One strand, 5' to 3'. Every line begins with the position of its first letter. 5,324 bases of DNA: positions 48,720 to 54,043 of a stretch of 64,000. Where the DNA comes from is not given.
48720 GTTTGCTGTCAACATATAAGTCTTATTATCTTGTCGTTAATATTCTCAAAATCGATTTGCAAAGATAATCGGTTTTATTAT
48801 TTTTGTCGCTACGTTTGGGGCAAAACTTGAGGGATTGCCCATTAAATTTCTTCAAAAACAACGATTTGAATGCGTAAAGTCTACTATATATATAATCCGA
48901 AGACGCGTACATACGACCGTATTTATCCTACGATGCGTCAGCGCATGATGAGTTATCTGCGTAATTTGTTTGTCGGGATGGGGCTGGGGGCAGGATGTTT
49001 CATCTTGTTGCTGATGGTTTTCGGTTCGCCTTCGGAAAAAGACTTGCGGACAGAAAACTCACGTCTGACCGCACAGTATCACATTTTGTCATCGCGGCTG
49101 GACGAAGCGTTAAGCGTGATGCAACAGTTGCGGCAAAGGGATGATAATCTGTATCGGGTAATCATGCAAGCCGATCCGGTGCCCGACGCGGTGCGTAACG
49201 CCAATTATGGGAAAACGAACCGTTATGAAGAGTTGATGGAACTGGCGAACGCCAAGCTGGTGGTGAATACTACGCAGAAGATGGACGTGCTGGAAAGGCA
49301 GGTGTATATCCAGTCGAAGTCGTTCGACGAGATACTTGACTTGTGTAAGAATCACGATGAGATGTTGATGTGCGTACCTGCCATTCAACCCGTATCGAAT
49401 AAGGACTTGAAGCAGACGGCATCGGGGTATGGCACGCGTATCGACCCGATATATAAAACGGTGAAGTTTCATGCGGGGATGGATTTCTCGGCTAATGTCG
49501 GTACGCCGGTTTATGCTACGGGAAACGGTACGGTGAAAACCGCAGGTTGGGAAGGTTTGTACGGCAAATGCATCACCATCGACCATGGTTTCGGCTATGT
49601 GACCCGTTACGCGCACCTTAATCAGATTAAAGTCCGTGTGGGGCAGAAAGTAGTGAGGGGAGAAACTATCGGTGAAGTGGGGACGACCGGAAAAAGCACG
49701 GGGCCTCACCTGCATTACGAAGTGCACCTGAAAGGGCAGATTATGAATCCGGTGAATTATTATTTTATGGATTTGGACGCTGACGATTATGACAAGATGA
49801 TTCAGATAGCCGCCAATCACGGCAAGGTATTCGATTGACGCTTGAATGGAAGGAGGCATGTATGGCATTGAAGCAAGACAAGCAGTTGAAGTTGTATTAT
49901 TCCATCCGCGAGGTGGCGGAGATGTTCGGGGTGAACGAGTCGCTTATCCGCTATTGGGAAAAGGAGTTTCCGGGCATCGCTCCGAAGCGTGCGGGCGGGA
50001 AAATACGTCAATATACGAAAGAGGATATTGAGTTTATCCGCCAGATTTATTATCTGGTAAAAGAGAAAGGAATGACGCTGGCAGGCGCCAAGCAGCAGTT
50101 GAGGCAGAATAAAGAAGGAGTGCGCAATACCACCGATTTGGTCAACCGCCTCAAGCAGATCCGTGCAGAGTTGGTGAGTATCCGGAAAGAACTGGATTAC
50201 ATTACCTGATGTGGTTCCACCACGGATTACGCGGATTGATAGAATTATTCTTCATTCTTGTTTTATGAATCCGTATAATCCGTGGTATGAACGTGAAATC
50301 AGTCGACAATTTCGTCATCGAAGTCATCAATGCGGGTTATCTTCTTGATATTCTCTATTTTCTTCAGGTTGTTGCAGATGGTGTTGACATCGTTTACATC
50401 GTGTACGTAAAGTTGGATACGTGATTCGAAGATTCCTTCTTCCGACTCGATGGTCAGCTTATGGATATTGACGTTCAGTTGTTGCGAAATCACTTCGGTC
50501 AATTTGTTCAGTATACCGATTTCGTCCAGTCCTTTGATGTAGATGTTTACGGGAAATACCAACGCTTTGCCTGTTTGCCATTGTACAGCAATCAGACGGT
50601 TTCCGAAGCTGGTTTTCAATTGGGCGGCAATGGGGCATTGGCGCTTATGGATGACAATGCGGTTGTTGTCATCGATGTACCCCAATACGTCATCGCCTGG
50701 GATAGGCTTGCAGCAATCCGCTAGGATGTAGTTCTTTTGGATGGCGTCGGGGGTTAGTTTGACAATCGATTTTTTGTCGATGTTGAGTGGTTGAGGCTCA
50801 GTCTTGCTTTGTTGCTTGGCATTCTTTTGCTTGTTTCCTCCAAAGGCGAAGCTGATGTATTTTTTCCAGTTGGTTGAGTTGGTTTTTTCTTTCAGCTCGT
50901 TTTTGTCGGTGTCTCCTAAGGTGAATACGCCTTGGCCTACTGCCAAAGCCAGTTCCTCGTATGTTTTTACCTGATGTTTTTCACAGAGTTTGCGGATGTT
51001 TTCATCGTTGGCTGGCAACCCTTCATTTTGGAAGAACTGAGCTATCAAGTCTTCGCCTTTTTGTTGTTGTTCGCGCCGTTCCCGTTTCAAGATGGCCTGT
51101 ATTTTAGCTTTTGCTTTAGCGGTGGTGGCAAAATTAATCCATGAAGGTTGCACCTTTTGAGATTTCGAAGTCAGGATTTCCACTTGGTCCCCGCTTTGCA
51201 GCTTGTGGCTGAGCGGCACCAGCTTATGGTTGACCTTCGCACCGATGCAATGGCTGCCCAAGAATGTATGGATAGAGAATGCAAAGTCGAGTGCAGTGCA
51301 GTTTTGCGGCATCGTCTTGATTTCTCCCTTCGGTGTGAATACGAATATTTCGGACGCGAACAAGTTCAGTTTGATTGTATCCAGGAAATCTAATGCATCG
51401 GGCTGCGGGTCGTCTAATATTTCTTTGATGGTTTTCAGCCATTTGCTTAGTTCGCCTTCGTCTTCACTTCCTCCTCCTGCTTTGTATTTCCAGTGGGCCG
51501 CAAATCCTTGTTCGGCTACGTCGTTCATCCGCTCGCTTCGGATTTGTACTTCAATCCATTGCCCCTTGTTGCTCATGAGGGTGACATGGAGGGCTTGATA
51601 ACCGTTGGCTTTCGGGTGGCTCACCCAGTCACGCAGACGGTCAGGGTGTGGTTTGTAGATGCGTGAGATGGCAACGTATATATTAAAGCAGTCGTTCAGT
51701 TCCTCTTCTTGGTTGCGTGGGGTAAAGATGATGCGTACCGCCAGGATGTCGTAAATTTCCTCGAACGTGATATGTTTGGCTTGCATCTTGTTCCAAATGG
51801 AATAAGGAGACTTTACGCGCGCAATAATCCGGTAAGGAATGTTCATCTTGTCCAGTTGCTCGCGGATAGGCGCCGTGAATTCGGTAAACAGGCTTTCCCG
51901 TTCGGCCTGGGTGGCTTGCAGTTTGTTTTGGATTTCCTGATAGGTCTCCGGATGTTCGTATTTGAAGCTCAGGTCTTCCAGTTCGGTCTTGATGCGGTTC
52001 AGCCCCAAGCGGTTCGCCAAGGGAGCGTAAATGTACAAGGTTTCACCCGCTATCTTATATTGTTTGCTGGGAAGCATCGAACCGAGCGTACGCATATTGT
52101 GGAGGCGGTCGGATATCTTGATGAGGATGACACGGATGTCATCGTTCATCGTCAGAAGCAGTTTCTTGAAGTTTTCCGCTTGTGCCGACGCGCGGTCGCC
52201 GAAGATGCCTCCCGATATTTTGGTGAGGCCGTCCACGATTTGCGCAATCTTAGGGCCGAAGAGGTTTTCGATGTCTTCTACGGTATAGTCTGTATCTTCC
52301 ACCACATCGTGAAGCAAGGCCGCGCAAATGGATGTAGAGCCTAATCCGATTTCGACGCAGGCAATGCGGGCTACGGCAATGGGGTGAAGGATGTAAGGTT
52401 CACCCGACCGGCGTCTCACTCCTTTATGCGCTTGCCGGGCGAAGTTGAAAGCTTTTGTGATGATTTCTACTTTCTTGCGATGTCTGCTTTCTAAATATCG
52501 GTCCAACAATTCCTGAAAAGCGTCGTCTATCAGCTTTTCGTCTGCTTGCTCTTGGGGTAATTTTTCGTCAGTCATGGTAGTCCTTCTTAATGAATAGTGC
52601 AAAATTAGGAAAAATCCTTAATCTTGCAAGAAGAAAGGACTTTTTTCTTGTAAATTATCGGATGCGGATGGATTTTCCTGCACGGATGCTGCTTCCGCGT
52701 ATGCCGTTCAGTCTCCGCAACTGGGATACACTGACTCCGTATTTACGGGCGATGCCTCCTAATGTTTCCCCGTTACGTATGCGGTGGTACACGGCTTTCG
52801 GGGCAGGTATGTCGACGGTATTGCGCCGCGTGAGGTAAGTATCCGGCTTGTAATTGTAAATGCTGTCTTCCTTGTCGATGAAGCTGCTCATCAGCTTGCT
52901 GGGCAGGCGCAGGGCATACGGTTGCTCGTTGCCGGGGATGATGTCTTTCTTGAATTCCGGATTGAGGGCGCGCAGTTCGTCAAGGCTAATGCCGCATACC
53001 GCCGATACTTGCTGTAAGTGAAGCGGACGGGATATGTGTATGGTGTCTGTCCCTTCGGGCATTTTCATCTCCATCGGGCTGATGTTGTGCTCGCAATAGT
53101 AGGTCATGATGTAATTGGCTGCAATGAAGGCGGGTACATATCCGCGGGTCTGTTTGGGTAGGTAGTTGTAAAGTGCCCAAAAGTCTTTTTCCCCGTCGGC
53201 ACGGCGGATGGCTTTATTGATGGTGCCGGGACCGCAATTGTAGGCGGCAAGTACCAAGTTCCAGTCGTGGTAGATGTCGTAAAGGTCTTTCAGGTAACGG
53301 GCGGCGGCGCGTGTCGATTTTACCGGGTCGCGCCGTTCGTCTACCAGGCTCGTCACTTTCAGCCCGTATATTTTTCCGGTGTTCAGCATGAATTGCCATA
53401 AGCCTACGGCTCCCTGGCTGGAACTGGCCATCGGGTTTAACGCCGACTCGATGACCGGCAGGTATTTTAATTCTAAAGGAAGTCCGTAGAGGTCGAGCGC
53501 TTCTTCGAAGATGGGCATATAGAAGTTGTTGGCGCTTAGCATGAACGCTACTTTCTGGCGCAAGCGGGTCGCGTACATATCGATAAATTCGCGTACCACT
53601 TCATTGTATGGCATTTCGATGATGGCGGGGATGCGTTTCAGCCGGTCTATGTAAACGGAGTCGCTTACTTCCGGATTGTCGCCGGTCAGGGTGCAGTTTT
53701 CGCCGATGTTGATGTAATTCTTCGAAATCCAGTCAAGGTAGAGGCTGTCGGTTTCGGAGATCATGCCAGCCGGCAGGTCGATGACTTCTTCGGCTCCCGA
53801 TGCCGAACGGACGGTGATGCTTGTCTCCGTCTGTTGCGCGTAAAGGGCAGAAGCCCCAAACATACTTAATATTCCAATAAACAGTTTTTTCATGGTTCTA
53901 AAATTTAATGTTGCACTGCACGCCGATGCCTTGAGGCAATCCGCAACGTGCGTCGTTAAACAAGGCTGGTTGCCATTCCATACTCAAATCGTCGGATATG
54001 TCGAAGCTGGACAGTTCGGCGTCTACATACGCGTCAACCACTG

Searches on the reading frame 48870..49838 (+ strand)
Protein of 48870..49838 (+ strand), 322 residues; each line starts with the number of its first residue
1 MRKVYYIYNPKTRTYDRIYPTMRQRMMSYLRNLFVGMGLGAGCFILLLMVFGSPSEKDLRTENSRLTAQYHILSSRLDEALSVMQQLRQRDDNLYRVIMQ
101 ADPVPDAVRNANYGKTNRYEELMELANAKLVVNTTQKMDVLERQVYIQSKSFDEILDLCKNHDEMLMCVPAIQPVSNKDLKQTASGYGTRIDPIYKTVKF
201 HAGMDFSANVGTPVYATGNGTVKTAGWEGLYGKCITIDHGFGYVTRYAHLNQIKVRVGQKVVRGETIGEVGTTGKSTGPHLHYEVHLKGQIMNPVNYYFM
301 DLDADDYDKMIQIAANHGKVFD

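Call 32: search_protein_families(library=pfam, proteins=[window:48870-49838:+], max_evalue=0.0001)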
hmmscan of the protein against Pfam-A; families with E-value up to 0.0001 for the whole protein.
window:48870-49838:+ (322 aa): 1 family
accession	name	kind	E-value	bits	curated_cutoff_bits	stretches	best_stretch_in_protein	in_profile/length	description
PF01551.29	Peptidase_M23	-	3e-35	120.7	28.7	1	199-294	1-96/96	Peptidase family M23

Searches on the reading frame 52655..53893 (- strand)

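Call 32: search_protein_families(library=pfam, proteins=[window:52655-53893:-], max_evalue=0.0001)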
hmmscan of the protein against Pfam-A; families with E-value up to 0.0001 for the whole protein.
window:52655-53893:- (412 aa): 2 families
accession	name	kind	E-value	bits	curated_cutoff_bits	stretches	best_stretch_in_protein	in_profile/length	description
PF01464.25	SLT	-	3.4e-28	98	21.3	1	134-236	9-112/117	Transglycosylase SLT domain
PF01476.26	LysM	-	4.7e-14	52.5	20.9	1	370-411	1-42/43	LysM domain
